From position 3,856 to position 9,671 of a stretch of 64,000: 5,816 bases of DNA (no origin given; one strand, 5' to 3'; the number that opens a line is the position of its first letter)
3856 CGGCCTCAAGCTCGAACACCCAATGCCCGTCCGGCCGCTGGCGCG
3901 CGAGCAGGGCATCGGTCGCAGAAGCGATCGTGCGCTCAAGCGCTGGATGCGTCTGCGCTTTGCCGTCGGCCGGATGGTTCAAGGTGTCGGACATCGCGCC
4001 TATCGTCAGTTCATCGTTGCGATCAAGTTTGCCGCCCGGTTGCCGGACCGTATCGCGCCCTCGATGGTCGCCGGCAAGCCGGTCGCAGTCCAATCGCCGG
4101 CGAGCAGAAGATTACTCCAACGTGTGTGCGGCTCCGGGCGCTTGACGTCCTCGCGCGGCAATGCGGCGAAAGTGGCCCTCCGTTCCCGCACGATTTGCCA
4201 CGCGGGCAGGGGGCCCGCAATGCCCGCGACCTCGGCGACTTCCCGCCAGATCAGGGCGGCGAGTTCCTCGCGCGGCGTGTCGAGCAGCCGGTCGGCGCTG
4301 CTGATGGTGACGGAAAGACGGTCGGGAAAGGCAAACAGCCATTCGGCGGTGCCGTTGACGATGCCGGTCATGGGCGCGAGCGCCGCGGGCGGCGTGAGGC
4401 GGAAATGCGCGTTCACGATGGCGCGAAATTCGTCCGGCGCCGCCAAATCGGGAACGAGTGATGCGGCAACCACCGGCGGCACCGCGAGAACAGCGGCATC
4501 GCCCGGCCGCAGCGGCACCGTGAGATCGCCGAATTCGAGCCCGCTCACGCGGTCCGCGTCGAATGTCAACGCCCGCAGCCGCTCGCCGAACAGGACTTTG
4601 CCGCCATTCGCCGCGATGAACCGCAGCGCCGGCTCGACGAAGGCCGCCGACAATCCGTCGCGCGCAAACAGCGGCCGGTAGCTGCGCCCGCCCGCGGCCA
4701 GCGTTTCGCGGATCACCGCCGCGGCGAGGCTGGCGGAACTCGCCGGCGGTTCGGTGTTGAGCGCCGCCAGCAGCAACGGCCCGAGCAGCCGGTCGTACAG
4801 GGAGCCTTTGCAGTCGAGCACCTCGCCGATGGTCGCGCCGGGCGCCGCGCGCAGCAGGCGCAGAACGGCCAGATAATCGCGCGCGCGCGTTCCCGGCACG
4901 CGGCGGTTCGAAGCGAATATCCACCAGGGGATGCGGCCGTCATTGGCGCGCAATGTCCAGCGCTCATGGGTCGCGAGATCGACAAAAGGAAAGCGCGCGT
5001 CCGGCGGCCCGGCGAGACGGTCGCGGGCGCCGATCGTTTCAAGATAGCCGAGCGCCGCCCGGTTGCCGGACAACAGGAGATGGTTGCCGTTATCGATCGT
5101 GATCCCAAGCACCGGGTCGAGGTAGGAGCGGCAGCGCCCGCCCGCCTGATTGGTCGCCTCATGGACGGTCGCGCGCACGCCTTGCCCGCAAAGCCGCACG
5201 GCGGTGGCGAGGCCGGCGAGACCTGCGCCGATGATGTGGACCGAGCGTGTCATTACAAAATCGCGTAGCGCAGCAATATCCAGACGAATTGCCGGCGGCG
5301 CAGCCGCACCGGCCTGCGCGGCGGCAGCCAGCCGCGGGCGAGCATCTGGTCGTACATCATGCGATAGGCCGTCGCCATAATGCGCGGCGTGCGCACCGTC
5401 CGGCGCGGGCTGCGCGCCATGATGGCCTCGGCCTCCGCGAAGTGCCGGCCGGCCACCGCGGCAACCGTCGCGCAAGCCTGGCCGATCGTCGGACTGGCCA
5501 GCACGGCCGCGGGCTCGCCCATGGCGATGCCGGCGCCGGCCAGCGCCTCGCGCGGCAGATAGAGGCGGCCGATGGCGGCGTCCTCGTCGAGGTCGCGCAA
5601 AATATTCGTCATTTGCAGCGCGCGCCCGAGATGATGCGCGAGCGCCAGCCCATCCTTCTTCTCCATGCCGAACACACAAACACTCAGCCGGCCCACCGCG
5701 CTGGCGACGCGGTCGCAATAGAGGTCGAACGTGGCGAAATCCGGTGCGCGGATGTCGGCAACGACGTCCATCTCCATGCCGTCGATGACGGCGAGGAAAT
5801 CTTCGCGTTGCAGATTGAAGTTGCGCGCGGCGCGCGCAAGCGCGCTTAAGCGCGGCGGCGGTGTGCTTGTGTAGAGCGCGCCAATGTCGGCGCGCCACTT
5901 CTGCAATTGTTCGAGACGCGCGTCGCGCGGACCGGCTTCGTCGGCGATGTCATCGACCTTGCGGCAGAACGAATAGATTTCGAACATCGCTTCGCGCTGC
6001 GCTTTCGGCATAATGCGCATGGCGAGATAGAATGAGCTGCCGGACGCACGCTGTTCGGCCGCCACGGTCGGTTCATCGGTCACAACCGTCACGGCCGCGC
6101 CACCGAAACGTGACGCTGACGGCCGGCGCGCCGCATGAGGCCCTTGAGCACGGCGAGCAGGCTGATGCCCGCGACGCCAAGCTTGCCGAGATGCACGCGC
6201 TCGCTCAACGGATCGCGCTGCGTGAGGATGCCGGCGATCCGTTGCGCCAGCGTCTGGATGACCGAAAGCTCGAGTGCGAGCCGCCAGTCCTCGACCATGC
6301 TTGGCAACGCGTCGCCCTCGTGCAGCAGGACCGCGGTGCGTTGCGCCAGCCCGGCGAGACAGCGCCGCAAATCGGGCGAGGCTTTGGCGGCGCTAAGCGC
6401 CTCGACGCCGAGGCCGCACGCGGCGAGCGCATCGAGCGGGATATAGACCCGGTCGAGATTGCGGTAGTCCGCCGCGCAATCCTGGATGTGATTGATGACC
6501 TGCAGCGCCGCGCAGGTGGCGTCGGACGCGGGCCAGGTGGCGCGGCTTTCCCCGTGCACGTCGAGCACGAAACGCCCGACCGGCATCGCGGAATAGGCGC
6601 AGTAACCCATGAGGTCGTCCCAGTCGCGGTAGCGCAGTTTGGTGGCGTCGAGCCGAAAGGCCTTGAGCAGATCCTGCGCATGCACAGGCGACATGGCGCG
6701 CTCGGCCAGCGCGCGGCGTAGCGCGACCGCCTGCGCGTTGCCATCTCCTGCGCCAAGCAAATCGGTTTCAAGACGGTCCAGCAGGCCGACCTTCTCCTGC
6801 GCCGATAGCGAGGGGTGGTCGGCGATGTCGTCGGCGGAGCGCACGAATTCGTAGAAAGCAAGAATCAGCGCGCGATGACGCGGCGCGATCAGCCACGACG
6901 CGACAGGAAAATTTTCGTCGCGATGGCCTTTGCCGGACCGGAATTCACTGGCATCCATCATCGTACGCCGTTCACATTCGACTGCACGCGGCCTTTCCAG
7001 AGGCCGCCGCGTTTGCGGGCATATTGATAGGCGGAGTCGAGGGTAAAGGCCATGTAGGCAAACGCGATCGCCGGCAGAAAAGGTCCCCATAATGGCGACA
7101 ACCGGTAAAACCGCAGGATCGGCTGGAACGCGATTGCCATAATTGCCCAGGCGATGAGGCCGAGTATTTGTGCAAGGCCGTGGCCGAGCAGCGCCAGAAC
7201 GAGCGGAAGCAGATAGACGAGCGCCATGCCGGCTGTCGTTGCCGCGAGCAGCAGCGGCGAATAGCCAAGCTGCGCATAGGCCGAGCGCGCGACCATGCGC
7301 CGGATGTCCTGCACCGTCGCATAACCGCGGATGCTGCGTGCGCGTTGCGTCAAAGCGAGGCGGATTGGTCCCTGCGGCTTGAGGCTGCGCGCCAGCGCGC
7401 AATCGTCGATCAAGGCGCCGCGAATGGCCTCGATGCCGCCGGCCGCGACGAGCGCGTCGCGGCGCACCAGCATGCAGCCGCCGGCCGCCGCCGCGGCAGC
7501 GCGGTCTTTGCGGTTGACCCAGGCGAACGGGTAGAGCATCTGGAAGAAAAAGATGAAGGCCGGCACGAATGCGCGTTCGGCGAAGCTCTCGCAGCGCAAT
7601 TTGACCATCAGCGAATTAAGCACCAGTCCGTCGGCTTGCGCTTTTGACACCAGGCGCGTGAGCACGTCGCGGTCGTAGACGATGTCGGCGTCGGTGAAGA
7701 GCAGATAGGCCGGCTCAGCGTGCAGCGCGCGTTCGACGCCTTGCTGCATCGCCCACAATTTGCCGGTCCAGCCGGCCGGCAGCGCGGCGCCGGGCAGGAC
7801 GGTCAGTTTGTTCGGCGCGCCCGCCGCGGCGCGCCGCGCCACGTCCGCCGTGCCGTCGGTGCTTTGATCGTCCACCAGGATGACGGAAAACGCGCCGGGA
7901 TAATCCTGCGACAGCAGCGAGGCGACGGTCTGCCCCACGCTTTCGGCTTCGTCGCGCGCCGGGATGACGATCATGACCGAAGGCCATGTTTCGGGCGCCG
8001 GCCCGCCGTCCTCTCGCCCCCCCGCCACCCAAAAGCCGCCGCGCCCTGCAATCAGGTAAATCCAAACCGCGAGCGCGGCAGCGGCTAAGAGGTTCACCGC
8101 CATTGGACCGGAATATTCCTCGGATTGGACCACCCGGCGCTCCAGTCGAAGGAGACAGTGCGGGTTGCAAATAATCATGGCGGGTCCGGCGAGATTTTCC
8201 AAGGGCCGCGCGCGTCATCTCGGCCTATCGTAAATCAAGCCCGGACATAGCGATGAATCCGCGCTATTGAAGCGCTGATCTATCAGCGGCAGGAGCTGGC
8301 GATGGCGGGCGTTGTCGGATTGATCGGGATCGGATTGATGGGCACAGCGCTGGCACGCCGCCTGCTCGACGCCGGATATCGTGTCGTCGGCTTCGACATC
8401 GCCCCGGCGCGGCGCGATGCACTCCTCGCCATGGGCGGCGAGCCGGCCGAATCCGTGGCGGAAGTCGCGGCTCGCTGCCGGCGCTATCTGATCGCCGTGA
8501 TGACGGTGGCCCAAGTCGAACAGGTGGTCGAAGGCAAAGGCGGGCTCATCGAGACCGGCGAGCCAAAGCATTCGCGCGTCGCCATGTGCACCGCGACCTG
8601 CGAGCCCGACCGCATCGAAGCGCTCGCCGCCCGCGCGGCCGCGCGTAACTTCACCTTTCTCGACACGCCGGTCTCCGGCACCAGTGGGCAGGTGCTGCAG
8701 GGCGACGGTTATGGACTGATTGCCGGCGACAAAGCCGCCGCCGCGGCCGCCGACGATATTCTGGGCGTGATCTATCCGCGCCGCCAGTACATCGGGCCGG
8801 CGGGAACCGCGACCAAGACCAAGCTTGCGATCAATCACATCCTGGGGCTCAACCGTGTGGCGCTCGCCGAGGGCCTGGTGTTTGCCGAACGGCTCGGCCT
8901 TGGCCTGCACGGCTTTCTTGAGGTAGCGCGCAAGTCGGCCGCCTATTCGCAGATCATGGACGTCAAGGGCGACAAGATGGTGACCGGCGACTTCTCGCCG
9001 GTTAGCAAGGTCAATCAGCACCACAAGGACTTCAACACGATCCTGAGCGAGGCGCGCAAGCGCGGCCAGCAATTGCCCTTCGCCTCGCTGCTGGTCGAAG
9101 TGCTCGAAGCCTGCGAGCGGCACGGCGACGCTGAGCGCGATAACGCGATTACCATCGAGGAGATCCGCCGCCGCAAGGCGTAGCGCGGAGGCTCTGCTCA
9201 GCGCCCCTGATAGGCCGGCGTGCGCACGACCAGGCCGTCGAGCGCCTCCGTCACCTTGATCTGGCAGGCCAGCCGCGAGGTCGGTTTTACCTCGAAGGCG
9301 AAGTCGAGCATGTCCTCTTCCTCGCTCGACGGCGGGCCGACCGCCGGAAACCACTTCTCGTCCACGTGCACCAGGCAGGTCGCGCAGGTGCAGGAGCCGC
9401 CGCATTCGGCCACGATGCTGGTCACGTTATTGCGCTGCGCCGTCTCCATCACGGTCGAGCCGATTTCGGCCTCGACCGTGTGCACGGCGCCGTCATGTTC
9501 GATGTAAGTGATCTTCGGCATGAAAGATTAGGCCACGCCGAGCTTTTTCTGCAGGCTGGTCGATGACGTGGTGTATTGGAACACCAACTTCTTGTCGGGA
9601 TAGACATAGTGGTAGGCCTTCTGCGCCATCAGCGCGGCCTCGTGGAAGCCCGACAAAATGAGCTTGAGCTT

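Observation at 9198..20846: Hybrid aromatic pathway: 'anaerobic' 4-hydroxybenzoyl-CoA reductase coupled to the O2-dependent Box epoxidase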

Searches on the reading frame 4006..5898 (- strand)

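Call 70: search_protein_families(library=pfam, max_evalue=0.0001, proteins=[window:4006-5898:-])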
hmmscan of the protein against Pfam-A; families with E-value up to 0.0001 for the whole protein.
window:4006-5898:- (630 aa): 2 families
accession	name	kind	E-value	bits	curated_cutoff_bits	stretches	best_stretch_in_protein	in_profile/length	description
PF01593.30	Amino_oxidase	-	4.6e-43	148.6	19.8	1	227-626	1-442/443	Flavin containing amine oxidoreductase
PF13450.12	NAD_binding_8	-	1.6e-10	41.5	21.9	1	222-278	1-55/68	NAD(P)-binding Rossmann-like domain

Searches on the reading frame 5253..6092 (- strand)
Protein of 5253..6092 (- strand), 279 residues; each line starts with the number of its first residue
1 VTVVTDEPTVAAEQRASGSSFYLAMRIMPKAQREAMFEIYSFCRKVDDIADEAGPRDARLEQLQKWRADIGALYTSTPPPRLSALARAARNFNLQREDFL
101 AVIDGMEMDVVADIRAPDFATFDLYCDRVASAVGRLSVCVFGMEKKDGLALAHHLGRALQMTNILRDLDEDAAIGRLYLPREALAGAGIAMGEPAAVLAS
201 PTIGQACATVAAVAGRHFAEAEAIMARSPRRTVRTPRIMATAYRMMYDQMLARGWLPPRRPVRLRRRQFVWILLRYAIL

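Call 11: search_protein_families(library=ncbifam, max_evalue=0.00001, proteins=[window:5253-6092:-])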
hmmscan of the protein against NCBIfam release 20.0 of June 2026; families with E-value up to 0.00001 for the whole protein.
window:5253-6092:- (279 aa): 6 families
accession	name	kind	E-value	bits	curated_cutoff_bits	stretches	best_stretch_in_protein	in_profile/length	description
TIGR03465.1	HpnD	equivalog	1.6e-96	322.5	278.6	1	15-278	3-266/267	presqualene diphosphate synthase HpnD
TIGR03464.1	HpnC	equivalog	4.6e-37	128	250.45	1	20-274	8-263/267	squalene synthase HpnC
NF045686.1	PhytoSynCyanob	equivalog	7.9e-30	104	550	1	19-185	33-212/310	15-cis-phytoene synthase CrtB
NF045921.1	PhytnSynCrtBRhod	equivalog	2.8e-29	102.6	500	1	14-231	14-230/307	15-cis-phytoene synthase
NF042419.1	Phyto_syn_CrtB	equivalog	7.9e-22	78.2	480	1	15-234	11-240/306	15-cis-phytoene synthase CrtB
TIGR01559.1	squal_synth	equivalog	8.2e-07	28.5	286.75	1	119-183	132-202/337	squalene synthase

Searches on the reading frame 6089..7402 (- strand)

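Call 70: search_protein_families(library=pfam, max_evalue=0.0001, proteins=[window:6089-7402:-])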
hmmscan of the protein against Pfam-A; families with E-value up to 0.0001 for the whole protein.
window:6089-7402:- (437 aa): 1 family
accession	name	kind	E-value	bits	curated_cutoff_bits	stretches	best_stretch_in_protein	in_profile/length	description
PF00494.24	SQS_PSY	-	1.8e-48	166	26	1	160-407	3-261/263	Squalene/phytoene synthase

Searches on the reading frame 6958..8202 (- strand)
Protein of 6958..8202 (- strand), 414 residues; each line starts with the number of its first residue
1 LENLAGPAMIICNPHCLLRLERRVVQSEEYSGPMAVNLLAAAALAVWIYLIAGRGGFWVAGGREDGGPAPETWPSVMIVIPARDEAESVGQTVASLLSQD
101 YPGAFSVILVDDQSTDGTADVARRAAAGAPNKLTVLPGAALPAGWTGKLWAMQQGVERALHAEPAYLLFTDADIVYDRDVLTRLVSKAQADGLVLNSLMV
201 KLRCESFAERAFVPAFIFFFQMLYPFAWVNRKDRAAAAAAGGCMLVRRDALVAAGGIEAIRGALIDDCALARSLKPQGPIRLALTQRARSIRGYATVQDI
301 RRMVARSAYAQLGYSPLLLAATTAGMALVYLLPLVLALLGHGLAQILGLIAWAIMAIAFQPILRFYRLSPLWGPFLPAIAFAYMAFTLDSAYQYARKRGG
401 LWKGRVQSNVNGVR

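Call 11: search_protein_families(library=ncbifam, max_evalue=0.00001, proteins=[window:6958-8202:-])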
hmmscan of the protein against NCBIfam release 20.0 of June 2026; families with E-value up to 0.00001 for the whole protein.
window:6958-8202:- (414 aa): 12 families
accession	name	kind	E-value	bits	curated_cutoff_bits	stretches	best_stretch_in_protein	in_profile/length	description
TIGR03469.1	HpnB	hypoth_equivalog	3.6e-155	516.8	379.25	1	38-408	3-385/386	hopene-associated glycosyltransferase HpnB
NF045692.1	OglycostaseCruG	equivalog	2.5e-28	99.1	600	1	68-346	35-311/386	2'-O-glycosyltransferase CruG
TIGR03472.1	HpnI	equivalog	5.2e-12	45.3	310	1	38-279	7-240/373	bacteriohopanetetrol glucosamine biosynthesis glycosyltransferase HpnI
TIGR03937.1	PgaC_IcaA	equivalog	2.4e-11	43.2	422.3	1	69-190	40-152/407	poly-beta-1,6-N-acetyl-D-glucosamine synthase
NF041875.1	EPS_EpsD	equivalog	7e-10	38.8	370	1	77-191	2-107/325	exopolysaccharide biosynthesis glycosyltransferase EpsD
TIGR03965.1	mycofact_glyco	equivalog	1.4e-09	37.3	280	1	69-192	70-183/467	mycofactocin biosynthesis glycosyltransferase MftF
NF010496.0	PRK13915.1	equivalog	1.9e-09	37.1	262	1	75-175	32-128/307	glucosyl-3-phosphoglycerate synthase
TIGR04283.1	glyco_like_mftF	equivalog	3.2e-09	36.7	182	1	78-297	3-192/221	TIGR04283 family arsenosugar biosynthesis glycosyltransferase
TIGR04242.1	nodulat_NodC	equivalog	2.9e-08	33.1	550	1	70-207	44-177/395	chitooligosaccharide synthase NodC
NF053846.1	glyco_with_XrtP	equivalog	1.1e-06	27.6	520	1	45-129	15-94/440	XrtP-associated glycosyltransferase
NF041865.1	EpsU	equivalog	1.2e-06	27.8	700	1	68-178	31-131/394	exopolysaccharide biosynthesis GT2 family glycosyltransferase EpsU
TIGR04182.1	glyco_TIGR04182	equivalog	1.9e-06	27.5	325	1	76-185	2-94/293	S-layer glycoprotein N-glycosyltransferase AglJ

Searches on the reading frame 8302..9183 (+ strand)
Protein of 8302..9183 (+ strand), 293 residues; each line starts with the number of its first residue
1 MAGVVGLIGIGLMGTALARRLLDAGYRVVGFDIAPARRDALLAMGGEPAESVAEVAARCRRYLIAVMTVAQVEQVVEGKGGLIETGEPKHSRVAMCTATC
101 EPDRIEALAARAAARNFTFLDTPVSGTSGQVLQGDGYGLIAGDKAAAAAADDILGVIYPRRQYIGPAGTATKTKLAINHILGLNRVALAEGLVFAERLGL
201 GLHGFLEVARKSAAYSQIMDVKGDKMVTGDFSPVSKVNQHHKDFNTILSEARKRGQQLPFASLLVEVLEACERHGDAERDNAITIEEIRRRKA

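Call 11: search_protein_families(library=ncbifam, max_evalue=0.00001, proteins=[window:8302-9183:+])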
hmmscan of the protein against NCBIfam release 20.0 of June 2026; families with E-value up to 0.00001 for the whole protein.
window:8302-9183:+ (293 aa): 8 families
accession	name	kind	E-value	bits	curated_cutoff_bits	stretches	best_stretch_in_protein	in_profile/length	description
TIGR01505.1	tartro_sem_red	equivalog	6.9e-45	153.5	340.75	1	5-284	2-279/291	2-hydroxy-3-oxopropionate reductase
NF008592.0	PRK11559.1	equivalog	4.1e-41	141.2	397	1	4-282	4-280/296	2-hydroxy-3-oxopropionate reductase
NF043037.1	ThreonDh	equivalog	4.6e-40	137.9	350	1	5-284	5-283/297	L-threonate dehydrogenase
NF012005.0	PRK15461.1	equivalog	2.3e-28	99.3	348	1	4-290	3-288/298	sulfolactaldehyde 3-reductase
TIGR01692.1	HIBADH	equivalog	7.2e-26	91.2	291.6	1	8-215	2-207/288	3-hydroxyisobutyrate dehydrogenase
NF011633.0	PRK15059.1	equivalog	1.3e-25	90.1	451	1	5-285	3-280/292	2-hydroxy-3-oxopropionate reductase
NF007161.0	PRK09599.1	subfamily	4.8e-12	45.7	271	1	5-193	3-192/302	NADP-dependent phosphogluconate dehydrogenase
TIGR00872.1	gnd_rel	equivalog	1.5e-09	37.5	297.2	1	5-194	3-191/299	phosphogluconate dehydrogenase (NAD(+)-dependent, decarboxylating)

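Call 44: search_protein_families(library=pfam, max_evalue=0.01, proteins=[window:8302-9183:+])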
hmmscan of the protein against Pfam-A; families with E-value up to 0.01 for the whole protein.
window:8302-9183:+ (293 aa): 5 families
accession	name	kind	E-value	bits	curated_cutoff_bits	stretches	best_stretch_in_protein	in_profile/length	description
PF03446.21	NAD_binding_2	-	2.7e-28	99.4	21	1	5-157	2-152/161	NAD binding domain of 6-phosphogluconate dehydrogenase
PF14833.11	NAD_binding_11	-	1.1e-22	81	30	1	168-285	1-119/122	NAD-binding of NADP-dependent 3-hydroxyisobutyrate dehydrogenase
PF03807.23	F420_oxidored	-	5.9e-06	27.2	21.6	1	5-67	2-68/94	NADP oxidoreductase coenzyme F420-dependent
PF02737.24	3HCDH_N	-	0.001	19.5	22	1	5-49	2-46/180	3-hydroxyacyl-CoA dehydrogenase, NAD binding domain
PF02826.25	2-Hacid_dh_C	-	0.0015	18.4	25.1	1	5-61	39-94/178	D-isomer specific 2-hydroxyacid dehydrogenase, NAD binding domain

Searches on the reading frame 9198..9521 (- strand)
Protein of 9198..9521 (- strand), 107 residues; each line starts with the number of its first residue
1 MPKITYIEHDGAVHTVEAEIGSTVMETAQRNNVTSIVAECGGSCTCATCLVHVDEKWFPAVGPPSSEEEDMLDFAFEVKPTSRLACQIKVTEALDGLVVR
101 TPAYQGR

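Call 11: search_protein_families(library=ncbifam, max_evalue=0.00001, proteins=[window:9198-9521:-])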
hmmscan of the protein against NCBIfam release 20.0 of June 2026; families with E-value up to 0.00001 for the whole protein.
window:9198-9521:- (107 aa): 2 families
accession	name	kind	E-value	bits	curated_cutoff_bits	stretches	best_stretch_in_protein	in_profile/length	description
TIGR02007.1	fdx_isc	equivalog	4.2e-17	62.3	132.1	1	14-105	16-103/110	ISC system 2Fe-2S type ferredoxin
TIGR01941.1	nqrF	equivalog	7.4e-07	28.4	295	1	10-95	38-117/405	NADH:ubiquinone reductase (Na(+)-transporting) subunit F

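Call 18: search_solved_structures(query=window:9198-9521:-, max_evalue=0.00001)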
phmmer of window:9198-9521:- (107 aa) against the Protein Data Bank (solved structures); distinct sequences matched with E-value up to 0.00001: 36.
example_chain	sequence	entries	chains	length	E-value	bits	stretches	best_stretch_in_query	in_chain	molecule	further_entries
3hui_A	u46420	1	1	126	1.3e-37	131.1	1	1-105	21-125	Ferredoxin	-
1e9m_A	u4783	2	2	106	5.5e-30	106.6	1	3-104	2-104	FERREDOXIN VI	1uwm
4ltu_A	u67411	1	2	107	8.3e-27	96.4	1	1-105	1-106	Ferredoxin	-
1b9r_A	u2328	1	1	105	6.5e-24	87.1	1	2-102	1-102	PROTEIN (TERPREDOXIN)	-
2mjd_A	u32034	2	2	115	9.8e-23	83.3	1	3-102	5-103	Adrenodoxin homolog, mitochondrial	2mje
9q36_A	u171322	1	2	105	1.6e-22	82.6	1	2-102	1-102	Terpredoxin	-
2mj3_A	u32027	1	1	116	5.7e-22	80.9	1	1-103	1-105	Iron-sulfur cluster binding protein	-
4jwu_C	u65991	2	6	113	1.4e-21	79.6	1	1-104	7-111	Putidaredoxin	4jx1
6nbl_C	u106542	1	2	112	3.2e-21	78.5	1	3-104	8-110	Putidaredoxin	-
1oqq_A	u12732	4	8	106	4e-21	78.2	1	3-104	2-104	Putidaredoxin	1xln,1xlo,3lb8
1gpx_A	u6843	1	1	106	4.7e-21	77.9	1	3-104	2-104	PUTIDAREDOXIN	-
3w9c_B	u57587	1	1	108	5.1e-21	77.8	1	3-104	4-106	Putidaredoxin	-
1oqr_A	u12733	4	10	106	5.7e-21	77.7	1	3-104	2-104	Putidaredoxin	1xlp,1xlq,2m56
5gxg_B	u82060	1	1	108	6.1e-21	77.6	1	3-104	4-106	Putidaredoxin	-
1put_A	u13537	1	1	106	6.7e-21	77.4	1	3-104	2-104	PUTIDAREDOXIN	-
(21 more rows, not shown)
